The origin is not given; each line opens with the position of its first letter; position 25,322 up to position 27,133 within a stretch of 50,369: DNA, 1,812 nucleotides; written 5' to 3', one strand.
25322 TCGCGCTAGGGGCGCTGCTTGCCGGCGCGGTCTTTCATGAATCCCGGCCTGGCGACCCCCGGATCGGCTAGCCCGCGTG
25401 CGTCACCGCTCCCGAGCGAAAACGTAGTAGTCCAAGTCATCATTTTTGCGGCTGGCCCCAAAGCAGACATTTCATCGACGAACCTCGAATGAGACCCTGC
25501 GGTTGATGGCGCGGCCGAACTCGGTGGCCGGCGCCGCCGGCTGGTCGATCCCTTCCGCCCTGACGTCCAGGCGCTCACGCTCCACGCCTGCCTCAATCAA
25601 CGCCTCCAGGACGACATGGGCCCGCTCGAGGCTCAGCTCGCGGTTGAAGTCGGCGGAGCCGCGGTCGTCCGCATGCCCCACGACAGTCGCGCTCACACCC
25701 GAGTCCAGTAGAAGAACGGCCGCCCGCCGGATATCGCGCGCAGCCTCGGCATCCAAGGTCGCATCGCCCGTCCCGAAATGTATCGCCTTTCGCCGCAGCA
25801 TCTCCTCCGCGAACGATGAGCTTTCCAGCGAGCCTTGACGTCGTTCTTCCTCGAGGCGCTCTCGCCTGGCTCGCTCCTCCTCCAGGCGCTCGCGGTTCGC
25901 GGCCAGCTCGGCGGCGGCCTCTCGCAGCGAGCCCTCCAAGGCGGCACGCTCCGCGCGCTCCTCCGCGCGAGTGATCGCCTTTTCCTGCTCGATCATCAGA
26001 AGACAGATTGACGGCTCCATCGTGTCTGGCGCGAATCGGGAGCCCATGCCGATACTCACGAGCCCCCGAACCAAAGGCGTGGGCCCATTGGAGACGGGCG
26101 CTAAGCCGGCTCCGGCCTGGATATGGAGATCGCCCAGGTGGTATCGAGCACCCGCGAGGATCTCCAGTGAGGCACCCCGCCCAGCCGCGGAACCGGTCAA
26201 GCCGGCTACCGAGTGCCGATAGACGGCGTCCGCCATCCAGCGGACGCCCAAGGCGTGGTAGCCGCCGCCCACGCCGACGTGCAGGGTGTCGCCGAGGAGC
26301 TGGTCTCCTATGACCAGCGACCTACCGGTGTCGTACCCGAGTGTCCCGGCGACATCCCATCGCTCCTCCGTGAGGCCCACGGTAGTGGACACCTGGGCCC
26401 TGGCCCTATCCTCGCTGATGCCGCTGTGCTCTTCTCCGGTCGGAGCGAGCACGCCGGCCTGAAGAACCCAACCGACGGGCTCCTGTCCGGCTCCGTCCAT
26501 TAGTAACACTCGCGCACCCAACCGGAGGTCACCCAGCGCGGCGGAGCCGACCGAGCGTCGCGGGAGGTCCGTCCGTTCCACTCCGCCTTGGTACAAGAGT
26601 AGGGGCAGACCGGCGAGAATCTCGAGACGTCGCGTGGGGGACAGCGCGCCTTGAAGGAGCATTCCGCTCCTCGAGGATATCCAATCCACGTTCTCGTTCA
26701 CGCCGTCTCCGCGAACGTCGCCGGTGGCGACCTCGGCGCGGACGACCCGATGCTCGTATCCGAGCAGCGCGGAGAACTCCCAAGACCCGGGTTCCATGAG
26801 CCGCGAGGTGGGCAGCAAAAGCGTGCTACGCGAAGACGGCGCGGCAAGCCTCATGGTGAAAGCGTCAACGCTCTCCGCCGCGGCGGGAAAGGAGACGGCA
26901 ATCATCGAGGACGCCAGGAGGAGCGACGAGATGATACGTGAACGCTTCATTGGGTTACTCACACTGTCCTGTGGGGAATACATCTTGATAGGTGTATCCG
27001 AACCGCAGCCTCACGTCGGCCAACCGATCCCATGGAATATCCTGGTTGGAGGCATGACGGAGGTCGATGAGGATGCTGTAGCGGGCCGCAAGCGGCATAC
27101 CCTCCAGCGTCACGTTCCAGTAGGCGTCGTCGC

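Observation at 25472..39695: Tightly overlapping four-gene minus-strand operon: MopE/beta-helix/Gly-rich exoprotein, two giant paralogous coiled-coil secreted proteins, and an OmpA-barrel protein. Candidate undescribed cell-envelope system.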

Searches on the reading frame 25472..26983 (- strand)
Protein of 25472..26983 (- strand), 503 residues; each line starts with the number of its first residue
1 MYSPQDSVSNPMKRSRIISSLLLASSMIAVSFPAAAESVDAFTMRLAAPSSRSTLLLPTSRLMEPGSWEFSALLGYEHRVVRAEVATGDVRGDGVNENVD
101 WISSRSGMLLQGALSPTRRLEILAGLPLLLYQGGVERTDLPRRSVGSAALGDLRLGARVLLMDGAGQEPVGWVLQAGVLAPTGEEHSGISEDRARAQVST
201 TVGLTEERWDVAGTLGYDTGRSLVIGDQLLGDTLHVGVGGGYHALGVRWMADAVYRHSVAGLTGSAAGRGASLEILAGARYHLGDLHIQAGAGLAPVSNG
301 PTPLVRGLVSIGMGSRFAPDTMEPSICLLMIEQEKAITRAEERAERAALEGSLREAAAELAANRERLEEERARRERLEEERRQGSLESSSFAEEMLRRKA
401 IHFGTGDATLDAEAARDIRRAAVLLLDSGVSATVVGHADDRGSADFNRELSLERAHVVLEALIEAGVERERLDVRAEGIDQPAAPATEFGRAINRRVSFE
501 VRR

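Call 4: search_protein_families(library=pfam, proteins=[window:25472-26983:-], max_evalue=0.01)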
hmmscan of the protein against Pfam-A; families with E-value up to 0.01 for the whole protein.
window:25472-26983:- (503 aa): 1 family
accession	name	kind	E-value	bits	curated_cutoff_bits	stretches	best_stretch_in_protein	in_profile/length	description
PF00691.25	OmpA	-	9.7e-12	45.5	27.2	1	403-487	2-89/98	OmpA family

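Call 5: search_protein_families(library=ncbifam, proteins=[window:25472-26983:-], max_evalue=0.01)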
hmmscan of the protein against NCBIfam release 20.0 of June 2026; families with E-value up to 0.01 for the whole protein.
window:25472-26983:- (503 aa): 29 families (the best 25 are shown)
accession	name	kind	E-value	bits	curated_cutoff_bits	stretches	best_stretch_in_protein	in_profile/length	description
NF053611.1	YiaD_Gzip_OmpA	equivalog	1.2e-19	70.8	175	1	398-500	101-205/206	YiaD family glycine zipper/OmpA-like lipoprotein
NF053585.1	OMP_LP_YfiB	equivalog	1.7e-18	67.1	128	1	399-499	56-158/163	outer membrane lipoprotein YfiB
NF053612.1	anchor_PA1041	equivalog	1.8e-14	54.3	250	1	399-501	131-235/236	PA1041 family peptidoglycan-binding anchor lipoprotein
NF053613.1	OMP_toxin_LptF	equivalog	5e-12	46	400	1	352-498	93-242/256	lipotoxin F family OmpA-related lipoprotein LptF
TIGR03789.1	pdsO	hypoth_equivalog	8.2e-12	45.3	152.2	1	354-498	94-240/243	sortase-associated OmpA-like protein PdsO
TIGR03350.1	type_VI_ompA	equivalog_domain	8.6e-12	45.2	139.8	1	401-500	32-136/137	type VI secretion system protein TssL, long form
NF006541.1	PRK09038.1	equivalog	1.5e-11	44.4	283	1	343-501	82-248/253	flagellar motor protein MotD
TIGR02802.1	Pal_lipo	equivalog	4.3e-11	42.8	125.35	1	401-499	2-102/104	peptidoglycan-associated lipoprotein Pal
NF007804.1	PRK10510.1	equivalog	5.2e-11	42.3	307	1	401-499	114-214/219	OmpA family lipoprotein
NF045787.1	OmpABordt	equivalog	1.8e-10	40.8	200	1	434-501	121-189/194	outer membrane protein OmpA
NF007424.1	PRK09967.1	equivalog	1.5e-09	38.1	155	1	399-498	52-154/160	OmpA family protein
NF033763.1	exchanger_TraB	exception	1.9e-09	36.1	700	1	433-501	428-497/522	outer membrane exchange protein TraB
NF045788.1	Omp38Acinit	equivalog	1.7e-08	33.9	500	1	429-497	272-342/354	outer membrane protein Omp38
NF052230.1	T9SS_PorE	exception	3.8e-08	32.1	600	1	401-483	517-600/648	PorE family type IX secretion system protein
NF053607.1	CHU_0125_OmpA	equivalog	8.2e-08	31.2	620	1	403-501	535-636/639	CHU_0125 family OmpA-like outer membrane integrity protein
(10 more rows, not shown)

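Call 51: search_solved_structures(query=window:25472-26950:-, max_evalue=0.01)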
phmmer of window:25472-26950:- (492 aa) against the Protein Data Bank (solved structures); distinct sequences matched with E-value up to 0.01: 42.
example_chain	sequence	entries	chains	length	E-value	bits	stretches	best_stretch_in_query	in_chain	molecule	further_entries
5u1h_A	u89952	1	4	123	5.8e-09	38.5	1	392-491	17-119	Outer membrane porin F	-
2k1s_A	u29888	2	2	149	2e-08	36.7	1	389-488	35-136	Inner membrane lipoprotein yiaD | Probable lipoprotein YiaD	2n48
3td3_A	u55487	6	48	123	4.4e-08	35.6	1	382-487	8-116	Outer membrane protein omp38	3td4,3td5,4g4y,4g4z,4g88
9v99_A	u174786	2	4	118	7.2e-08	34.9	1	391-487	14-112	Outer membrane beta-barrel domain-containing protein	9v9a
4g4v_A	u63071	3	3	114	7.6e-08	34.8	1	385-487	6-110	Peptidoglycan-associated lipoprotein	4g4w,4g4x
6jfw_A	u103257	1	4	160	3.2e-07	32.7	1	421-491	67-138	PA0833-PD protein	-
5eb1_B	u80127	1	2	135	3.5e-07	32.6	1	390-488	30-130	YfiB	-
9v9b_A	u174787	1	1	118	3.5e-07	32.6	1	391-487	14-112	Outer membrane beta-barrel domain-containing protein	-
5eaz_A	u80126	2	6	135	3.7e-07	32.5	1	390-488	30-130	YfiB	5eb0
6ikj_A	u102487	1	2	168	3.9e-07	32.4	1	388-488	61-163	YfiB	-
5y61_B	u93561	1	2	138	3.9e-07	32.4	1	390-488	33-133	YfiB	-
6ikk_A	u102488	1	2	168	5.4e-07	32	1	389-488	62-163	YfiB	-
5wtp_A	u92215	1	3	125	5.7e-07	31.9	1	387-489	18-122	OmpA family protein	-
6iki_A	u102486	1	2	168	6.3e-07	31.8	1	389-488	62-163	YfiB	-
4zhv_A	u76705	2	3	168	6.4e-07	31.7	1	390-488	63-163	YfiB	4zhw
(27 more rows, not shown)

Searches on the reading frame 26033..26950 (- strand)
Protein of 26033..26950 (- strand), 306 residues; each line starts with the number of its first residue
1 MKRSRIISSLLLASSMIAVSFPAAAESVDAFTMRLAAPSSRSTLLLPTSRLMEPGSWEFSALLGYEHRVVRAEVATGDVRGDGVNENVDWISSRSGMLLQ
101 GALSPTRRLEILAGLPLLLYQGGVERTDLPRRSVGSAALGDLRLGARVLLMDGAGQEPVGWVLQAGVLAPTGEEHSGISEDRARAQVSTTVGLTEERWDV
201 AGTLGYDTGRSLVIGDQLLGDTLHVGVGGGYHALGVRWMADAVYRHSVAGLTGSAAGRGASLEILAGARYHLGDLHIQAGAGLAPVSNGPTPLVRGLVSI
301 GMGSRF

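Call 58: search_protein_families(library=pfam, proteins=[window:26033-26950:-], max_evalue=10)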
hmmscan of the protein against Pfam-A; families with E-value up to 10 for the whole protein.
seq(306 aa): 0 families
